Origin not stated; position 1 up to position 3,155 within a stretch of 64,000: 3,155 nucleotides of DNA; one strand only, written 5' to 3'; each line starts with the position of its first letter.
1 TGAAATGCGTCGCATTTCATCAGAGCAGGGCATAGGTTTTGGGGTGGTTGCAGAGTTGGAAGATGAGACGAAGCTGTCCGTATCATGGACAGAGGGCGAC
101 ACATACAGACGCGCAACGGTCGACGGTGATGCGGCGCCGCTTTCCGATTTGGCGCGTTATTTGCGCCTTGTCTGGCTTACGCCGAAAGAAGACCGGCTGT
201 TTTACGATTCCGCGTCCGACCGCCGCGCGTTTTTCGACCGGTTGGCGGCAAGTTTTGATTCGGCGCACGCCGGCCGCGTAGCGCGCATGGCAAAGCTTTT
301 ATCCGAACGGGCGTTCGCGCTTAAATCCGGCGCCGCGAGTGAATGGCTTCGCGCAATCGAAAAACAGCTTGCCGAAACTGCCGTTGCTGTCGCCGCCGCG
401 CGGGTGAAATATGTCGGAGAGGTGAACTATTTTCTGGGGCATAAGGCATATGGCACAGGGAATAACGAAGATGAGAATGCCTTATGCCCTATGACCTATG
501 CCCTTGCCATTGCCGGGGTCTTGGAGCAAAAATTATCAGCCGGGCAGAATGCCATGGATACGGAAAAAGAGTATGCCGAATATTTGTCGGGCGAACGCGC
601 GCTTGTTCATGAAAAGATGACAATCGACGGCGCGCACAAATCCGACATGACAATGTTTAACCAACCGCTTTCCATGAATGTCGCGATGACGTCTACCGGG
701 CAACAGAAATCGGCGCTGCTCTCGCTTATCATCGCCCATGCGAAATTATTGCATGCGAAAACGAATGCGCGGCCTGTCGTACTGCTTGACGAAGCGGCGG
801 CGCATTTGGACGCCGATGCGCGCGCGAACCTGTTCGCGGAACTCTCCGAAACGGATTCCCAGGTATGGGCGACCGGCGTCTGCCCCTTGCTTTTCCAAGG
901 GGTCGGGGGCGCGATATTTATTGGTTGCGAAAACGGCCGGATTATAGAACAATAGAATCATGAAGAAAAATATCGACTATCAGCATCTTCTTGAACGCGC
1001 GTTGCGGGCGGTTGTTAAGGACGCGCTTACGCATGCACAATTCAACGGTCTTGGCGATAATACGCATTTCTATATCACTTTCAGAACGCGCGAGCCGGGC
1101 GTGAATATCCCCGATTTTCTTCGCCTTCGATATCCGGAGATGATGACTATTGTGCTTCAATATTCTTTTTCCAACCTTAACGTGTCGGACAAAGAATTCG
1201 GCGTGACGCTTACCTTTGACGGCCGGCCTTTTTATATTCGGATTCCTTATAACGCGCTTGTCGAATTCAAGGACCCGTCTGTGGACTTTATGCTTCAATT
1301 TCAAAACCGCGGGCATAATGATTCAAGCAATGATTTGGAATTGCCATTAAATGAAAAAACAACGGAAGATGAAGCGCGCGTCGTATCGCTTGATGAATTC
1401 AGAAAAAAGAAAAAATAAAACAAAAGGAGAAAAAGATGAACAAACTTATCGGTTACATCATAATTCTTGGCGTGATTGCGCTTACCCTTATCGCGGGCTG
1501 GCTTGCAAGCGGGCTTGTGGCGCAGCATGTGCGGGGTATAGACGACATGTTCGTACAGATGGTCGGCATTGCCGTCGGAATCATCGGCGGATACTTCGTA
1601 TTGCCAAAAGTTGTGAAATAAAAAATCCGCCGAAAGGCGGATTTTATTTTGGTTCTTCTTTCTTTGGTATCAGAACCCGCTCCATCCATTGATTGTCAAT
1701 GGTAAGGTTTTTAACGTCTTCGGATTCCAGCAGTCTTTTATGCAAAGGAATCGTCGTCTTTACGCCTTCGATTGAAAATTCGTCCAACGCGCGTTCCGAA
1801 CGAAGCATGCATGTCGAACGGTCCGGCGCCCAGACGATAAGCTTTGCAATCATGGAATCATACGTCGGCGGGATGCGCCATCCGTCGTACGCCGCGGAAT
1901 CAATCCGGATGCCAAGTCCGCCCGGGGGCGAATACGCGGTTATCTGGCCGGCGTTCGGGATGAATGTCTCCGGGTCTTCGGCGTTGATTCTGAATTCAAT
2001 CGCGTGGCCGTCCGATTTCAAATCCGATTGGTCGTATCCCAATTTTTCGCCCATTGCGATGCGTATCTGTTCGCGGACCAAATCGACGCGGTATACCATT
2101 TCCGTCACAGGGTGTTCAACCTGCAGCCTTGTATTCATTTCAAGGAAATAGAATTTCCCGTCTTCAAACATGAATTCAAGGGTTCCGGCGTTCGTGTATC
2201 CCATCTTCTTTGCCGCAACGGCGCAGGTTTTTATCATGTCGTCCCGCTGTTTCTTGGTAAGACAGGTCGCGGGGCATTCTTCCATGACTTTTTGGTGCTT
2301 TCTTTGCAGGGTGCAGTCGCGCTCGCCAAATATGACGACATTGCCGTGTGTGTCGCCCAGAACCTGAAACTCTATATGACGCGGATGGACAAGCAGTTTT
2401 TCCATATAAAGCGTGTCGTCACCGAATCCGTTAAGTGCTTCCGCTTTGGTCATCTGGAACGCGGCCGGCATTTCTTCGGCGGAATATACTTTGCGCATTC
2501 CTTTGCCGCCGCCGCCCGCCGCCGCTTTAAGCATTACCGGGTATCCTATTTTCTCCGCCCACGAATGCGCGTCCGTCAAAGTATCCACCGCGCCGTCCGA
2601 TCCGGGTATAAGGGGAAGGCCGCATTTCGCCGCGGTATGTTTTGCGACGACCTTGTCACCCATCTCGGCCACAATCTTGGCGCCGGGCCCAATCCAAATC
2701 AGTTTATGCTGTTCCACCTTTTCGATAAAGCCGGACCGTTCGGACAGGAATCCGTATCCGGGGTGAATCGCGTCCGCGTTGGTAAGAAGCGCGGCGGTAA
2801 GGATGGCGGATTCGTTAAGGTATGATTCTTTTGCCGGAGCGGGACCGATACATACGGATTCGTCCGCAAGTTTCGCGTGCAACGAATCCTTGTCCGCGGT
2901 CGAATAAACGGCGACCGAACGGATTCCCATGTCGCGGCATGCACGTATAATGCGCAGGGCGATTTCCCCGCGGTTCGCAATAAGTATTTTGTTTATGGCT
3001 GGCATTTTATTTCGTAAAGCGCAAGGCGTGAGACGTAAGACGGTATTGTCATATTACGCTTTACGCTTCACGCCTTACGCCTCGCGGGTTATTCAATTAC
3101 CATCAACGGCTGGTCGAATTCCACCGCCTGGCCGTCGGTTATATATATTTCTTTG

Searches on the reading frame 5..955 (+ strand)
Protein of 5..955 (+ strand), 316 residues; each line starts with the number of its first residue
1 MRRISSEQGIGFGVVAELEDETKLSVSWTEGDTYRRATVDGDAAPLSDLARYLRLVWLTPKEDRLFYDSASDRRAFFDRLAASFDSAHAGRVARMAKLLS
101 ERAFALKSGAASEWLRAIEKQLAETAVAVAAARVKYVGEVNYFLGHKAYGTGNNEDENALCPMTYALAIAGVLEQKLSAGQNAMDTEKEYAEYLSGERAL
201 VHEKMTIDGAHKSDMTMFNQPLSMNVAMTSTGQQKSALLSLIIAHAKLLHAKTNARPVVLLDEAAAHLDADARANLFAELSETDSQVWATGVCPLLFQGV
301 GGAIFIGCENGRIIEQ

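Call 26: search_protein_families(library=pfam, proteins=[window:5-955:+], max_evalue=0.001)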
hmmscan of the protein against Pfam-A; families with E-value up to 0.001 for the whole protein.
window:5-955:+ (316 aa): 2 families
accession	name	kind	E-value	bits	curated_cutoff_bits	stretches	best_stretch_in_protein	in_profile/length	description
PF02463.25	SMC_N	-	4.9e-07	29.8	40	1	35-287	109-192/220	RecF/RecN/SMC N terminal domain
PF13558.12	SbcC_Walker_B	-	0.00066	20.3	27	0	223-278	27-86/90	SbcC/RAD50-like, Walker B motif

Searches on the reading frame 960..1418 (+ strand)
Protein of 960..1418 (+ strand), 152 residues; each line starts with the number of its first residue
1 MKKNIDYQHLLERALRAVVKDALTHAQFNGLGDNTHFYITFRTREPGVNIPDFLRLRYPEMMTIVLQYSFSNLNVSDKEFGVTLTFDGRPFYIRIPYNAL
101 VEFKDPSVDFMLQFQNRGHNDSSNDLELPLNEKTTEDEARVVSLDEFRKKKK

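Call 113: find_encoding_contigs(protein=window:960-1418:+, flank=10000, max_places=1)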
Protein window:960-1418:+ (152 aa): 3 contigs read that carry it; 1 place shown.
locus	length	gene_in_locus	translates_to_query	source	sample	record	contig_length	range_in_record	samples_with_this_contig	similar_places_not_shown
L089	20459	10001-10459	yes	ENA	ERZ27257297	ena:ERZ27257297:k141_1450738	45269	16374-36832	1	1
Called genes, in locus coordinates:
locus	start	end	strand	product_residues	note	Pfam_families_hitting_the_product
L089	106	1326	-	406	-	PF12704:MacB_PCD, PF02687:FtsX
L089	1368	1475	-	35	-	-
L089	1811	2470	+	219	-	-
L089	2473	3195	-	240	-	PF00005:ABC_tran, PF02463:SMC_N (faint)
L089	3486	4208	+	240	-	-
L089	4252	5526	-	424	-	PF00364:Biotin_lipoyl (faint), PF25917:BSH_RND, PF25973:BSH_CzcB, PF25954:Beta-barrel_RND_2, PF25990:Beta-barrel_YknX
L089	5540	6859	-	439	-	PF02321:OEP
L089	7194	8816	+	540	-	-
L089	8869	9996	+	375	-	PF02463:SMC_N, PF13175:AAA_15 (weak), PF13476:AAA_23, PF13555:AAA_29 (weak), PF13304:AAA_21 (weak)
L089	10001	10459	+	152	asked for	PF04386:SspB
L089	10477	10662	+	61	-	-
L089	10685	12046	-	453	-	PF00289:Biotin_carb_N, PF02222:ATP-grasp (weak), PF02786:CPSase_L_D2, PF07478:Dala_Dala_lig_C, PF02785:Biotin_carb_C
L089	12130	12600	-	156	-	PF00364:Biotin_lipoyl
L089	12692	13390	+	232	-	-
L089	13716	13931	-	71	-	PF01809:YidD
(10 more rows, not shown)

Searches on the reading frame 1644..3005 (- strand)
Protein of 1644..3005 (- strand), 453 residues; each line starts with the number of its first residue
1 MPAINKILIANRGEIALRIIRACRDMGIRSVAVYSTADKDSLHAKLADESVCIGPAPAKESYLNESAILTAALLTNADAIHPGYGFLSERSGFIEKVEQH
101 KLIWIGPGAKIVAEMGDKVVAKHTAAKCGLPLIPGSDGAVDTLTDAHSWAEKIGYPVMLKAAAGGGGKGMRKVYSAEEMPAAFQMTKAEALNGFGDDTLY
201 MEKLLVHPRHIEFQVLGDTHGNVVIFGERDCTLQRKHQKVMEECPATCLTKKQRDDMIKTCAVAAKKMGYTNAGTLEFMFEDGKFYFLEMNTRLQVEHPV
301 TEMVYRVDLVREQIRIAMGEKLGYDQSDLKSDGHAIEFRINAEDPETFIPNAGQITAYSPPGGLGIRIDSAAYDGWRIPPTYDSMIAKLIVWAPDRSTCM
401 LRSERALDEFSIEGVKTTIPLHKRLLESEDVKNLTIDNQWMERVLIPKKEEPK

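Call 25: search_protein_families(library=pfam, proteins=[window:1644-3005:-], max_evalue=0.001)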
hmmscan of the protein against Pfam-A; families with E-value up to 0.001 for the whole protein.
window:1644-3005:- (453 aa): 5 families
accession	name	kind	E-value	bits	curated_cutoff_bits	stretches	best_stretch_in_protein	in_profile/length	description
PF02786.22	CPSase_L_D2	-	3.6e-69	233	19.8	1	117-322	1-208/211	Carbamoyl-phosphate synthase L chain, ATP binding domain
PF00289.28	Biotin_carb_N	-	4.4e-43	146.7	25.5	1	4-110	2-108/110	Biotin carboxylase, N-terminal domain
PF02785.25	Biotin_carb_C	-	2.3e-35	121.4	32.4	1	337-442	1-107/108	Biotin carboxylase C-terminal domain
PF07478.18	Dala_Dala_lig_C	-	1.4e-08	34.9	24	1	148-292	30-174/204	D-ala D-ala ligase C-terminus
PF02222.28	ATP-grasp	-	3.3e-07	30.5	27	1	140-293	16-162/179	ATP-grasp domain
